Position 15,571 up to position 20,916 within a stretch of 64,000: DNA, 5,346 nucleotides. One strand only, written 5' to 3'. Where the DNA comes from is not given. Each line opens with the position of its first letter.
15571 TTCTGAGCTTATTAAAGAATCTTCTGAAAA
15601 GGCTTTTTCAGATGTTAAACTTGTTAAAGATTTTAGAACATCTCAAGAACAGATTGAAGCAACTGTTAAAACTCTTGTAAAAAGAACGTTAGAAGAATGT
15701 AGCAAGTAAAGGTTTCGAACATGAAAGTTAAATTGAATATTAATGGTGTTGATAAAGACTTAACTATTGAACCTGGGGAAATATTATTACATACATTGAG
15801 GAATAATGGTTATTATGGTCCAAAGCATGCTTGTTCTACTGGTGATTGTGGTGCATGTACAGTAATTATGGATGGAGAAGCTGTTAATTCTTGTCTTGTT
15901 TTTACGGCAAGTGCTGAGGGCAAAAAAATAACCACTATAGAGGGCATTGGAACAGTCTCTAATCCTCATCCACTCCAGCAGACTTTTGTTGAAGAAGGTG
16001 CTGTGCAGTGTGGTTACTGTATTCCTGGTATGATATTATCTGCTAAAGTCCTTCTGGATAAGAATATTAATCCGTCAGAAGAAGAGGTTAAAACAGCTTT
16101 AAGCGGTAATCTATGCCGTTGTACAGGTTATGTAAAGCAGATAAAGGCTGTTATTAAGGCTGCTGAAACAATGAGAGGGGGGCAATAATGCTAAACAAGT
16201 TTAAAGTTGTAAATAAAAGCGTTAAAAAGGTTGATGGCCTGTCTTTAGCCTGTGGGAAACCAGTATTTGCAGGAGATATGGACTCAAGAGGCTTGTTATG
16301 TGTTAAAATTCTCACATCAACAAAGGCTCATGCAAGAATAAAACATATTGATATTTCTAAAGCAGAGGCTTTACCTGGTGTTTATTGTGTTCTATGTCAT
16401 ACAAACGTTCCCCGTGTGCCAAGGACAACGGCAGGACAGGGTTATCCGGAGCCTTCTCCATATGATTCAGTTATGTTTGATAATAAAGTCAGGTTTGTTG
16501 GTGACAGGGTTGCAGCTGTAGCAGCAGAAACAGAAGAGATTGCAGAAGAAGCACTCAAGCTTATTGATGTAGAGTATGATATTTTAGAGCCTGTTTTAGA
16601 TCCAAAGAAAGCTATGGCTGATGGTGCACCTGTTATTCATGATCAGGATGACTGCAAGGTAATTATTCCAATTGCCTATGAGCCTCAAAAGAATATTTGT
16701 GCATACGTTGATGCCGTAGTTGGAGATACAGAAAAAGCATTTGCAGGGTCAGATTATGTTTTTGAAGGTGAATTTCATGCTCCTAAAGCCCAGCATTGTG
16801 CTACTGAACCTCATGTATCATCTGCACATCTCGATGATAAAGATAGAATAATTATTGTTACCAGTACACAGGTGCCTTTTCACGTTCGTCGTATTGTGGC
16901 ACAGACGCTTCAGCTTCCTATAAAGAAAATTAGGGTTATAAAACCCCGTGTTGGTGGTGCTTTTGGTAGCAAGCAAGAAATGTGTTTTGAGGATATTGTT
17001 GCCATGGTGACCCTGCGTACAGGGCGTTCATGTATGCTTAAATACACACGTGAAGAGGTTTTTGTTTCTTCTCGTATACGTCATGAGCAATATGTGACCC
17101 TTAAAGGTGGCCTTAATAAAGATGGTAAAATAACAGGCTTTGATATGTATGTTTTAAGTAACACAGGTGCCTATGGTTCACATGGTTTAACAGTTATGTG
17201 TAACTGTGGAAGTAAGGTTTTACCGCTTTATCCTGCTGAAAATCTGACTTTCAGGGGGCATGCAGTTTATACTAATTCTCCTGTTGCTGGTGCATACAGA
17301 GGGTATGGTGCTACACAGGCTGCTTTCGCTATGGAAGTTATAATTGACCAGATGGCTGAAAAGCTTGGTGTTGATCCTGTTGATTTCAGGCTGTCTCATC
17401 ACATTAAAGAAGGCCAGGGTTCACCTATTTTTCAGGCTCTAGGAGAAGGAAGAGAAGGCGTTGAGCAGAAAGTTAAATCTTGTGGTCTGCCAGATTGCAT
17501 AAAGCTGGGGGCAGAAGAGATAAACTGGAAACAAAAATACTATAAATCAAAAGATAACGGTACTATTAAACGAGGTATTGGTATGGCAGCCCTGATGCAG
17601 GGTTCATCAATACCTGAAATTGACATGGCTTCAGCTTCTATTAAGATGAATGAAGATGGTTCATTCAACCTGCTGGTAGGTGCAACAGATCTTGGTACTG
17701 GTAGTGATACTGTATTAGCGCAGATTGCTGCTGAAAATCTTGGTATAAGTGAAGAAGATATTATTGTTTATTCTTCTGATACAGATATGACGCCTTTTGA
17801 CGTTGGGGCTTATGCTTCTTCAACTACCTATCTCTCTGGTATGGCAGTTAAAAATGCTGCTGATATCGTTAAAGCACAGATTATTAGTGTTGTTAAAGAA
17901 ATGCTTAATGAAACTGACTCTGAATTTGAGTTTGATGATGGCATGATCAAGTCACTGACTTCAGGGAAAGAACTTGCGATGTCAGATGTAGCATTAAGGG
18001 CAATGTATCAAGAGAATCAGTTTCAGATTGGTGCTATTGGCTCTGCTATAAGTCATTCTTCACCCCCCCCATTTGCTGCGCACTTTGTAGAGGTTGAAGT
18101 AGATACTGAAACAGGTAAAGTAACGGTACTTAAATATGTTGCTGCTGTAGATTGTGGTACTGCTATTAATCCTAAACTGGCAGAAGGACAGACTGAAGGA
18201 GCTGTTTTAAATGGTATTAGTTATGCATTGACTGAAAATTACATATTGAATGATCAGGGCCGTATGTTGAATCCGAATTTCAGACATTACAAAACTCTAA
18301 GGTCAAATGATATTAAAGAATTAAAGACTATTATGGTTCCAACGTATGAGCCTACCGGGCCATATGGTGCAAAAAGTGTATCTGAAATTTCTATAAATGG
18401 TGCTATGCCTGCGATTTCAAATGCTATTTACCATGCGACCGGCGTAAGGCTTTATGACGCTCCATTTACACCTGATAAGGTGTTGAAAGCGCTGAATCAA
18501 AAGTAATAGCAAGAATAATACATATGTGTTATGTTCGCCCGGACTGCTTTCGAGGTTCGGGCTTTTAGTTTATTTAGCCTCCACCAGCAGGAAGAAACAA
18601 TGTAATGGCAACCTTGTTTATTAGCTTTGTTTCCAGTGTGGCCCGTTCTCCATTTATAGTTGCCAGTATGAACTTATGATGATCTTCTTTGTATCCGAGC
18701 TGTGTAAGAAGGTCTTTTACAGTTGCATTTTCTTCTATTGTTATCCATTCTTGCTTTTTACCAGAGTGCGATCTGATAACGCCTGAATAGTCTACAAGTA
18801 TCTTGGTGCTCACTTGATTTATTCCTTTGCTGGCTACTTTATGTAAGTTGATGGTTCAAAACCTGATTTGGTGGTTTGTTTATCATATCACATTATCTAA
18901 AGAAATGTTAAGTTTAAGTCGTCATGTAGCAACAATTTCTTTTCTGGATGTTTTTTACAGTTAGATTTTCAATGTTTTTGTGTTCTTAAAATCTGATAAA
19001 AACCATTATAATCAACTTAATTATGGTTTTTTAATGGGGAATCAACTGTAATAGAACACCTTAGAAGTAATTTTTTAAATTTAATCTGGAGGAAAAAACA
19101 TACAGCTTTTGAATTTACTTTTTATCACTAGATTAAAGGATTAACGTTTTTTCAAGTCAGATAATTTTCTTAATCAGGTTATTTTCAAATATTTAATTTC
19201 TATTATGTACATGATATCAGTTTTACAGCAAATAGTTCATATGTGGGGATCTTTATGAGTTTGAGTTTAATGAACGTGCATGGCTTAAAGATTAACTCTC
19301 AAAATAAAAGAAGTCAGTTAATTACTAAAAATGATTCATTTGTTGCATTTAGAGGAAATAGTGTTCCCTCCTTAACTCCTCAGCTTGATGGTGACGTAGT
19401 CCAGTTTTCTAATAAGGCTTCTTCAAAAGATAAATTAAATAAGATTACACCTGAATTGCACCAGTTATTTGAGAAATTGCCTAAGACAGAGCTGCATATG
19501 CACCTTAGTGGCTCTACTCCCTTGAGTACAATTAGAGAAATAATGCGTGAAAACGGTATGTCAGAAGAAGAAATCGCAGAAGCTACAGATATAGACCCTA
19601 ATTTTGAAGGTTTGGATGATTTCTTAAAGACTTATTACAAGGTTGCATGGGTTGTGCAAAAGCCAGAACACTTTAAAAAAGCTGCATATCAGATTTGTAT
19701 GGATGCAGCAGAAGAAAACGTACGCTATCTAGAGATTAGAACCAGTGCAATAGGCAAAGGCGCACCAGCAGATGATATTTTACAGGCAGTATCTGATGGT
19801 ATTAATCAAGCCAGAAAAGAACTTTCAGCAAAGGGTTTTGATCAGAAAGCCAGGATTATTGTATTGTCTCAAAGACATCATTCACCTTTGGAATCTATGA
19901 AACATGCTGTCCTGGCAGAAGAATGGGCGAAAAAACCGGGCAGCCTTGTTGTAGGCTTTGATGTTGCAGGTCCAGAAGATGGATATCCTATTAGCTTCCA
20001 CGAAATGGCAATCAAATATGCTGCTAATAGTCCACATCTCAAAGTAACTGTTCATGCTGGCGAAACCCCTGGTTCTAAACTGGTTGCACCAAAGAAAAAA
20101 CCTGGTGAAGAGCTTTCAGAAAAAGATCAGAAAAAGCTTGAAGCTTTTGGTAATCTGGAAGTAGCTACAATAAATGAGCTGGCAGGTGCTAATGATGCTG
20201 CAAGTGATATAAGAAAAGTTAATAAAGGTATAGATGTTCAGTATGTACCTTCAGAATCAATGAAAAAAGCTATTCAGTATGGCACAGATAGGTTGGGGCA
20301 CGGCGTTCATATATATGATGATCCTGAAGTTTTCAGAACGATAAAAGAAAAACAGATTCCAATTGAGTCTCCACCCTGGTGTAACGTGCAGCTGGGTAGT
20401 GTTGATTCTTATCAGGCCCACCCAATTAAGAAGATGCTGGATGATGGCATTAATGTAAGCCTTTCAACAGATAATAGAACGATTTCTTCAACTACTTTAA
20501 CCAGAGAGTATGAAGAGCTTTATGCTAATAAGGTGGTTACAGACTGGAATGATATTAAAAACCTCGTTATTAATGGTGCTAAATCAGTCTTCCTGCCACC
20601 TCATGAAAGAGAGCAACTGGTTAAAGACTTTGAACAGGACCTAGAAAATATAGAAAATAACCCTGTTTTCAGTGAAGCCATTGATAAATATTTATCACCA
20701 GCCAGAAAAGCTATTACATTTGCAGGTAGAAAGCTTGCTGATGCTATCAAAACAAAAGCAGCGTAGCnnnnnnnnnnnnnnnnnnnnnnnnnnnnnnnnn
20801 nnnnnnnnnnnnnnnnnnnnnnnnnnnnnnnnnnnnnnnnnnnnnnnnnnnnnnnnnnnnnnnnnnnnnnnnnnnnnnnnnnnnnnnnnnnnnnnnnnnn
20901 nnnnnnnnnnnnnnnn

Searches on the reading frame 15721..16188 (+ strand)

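Call 21: search_protein_families(library=pfam, proteins=[window:15721-16188:+], max_evalue=0.001)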
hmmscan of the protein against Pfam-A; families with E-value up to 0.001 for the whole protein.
window:15721-16188:+ (155 aa): 3 families
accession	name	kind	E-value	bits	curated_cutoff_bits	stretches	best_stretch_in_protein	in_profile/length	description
PF01799.25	Fer2_2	-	1.1e-30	106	30.3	1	72-144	1-74/75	[2Fe-2S] binding domain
PF00111.32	Fer2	-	6.5e-08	32.8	21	1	6-58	2-55/77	2Fe-2S iron-sulfur cluster binding domain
PF13085.11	Fer2_3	-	0.00014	22.3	27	1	36-74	50-87/107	2Fe-2S iron-sulfur cluster binding domain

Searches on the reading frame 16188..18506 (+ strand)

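Call 21: search_protein_families(library=pfam, proteins=[window:16188-18506:+], max_evalue=0.001)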
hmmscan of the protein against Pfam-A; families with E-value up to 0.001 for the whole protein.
window:16188-18506:+ (772 aa): 3 families
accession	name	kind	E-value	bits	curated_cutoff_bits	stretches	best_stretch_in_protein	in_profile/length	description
PF20256.3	MoCoBD_2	-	5.2e-76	256.3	27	1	442-709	3-282/283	Molybdopterin cofactor-binding domain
PF02738.23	MoCoBD_1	-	9.3e-75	251.3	27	1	167-402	6-241/244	Molybdopterin cofactor-binding domain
PF01315.27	Ald_Xan_dh_C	-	7.9e-28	97.4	31.3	1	23-133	2-109/110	Aldehyde oxidase and xanthine dehydrogenase, a/b hammerhead domain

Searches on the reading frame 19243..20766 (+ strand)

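Call 21: search_protein_families(library=pfam, proteins=[window:19243-20766:+], max_evalue=0.001)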
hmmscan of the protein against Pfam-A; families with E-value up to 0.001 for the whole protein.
window:19243-20766:+ (507 aa): 2 families
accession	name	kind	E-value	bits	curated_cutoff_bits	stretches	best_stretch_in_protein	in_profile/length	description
PF00962.28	A_deaminase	-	7e-55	186.8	27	2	337-461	201-325/330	Adenosine deaminase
PF01979.26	Amidohydro_1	-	0.00066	19.5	25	0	173-414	57-253/345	Amidohydrolase family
